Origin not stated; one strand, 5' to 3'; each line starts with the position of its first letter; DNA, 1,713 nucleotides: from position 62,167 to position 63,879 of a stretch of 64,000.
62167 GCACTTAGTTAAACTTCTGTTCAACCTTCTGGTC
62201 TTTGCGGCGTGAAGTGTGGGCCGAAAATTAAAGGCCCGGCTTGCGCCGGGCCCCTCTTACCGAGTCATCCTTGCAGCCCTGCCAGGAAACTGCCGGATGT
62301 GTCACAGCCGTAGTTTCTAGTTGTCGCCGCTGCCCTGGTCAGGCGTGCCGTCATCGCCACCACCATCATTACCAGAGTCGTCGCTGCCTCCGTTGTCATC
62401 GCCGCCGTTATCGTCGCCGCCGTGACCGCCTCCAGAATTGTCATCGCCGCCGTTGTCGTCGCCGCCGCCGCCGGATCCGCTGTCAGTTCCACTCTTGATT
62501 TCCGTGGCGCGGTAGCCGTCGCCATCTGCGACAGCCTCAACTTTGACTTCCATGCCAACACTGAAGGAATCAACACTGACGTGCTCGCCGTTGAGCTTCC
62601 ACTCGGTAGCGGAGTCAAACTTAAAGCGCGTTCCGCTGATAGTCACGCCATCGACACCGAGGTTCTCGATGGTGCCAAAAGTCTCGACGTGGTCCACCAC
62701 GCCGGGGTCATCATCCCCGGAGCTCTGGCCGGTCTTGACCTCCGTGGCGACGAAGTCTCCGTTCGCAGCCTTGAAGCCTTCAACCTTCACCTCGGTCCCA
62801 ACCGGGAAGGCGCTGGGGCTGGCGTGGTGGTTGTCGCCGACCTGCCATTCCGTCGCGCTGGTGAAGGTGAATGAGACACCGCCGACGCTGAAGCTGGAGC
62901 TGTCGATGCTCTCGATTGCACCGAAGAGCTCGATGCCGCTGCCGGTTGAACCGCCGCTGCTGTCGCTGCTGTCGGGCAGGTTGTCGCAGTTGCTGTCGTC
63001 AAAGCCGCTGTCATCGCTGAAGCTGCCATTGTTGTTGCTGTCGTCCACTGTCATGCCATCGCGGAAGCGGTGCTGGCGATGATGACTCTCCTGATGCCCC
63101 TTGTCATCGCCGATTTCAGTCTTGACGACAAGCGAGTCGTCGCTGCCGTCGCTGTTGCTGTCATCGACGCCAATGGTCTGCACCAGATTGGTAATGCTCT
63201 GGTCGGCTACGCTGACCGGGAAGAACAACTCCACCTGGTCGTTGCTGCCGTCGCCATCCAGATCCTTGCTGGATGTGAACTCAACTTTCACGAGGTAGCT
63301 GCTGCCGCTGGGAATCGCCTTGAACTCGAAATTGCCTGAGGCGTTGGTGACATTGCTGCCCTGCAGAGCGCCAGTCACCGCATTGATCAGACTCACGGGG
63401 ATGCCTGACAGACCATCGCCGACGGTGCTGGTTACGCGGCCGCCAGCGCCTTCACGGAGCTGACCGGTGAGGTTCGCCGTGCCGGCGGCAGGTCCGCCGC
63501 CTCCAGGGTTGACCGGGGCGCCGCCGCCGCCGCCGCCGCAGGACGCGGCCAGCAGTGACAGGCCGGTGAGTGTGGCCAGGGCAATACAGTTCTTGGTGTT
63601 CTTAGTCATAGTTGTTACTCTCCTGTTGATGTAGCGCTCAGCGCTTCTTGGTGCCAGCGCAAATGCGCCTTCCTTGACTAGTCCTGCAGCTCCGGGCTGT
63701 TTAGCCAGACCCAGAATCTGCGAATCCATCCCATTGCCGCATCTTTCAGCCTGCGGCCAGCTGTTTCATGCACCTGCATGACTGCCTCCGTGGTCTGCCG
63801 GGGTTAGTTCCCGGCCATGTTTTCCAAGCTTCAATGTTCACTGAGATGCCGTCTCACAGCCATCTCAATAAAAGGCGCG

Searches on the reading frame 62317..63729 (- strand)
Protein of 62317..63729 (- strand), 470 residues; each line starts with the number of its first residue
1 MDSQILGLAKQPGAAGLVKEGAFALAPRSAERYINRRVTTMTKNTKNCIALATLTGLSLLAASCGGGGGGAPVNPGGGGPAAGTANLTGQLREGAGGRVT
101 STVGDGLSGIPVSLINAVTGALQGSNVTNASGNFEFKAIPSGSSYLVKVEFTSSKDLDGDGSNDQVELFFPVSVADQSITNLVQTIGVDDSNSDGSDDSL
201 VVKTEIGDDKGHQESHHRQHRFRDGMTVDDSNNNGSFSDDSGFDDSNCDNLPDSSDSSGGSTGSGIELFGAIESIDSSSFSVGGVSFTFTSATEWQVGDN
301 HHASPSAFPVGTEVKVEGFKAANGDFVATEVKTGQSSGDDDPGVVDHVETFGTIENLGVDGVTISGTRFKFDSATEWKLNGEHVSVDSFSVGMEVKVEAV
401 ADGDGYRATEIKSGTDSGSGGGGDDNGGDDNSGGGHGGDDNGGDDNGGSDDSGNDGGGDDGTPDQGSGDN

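Call 73: search_protein_families(library=pfam, proteins=[window:62317-63729:-], max_evalue=0.00001)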
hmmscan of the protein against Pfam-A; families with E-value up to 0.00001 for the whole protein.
window:62317-63729:- (470 aa): 2 families
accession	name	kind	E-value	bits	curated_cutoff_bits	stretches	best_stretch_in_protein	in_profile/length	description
PF18914.6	DUF5666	-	6.4e-22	78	27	2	270-332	2-60/60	Domain of unknown function (DUF5666)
PF13620.12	CarboxypepD_reg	-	4.4e-06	27.4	32.3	1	97-152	4-57/82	Carboxypeptidase regulatory-like domain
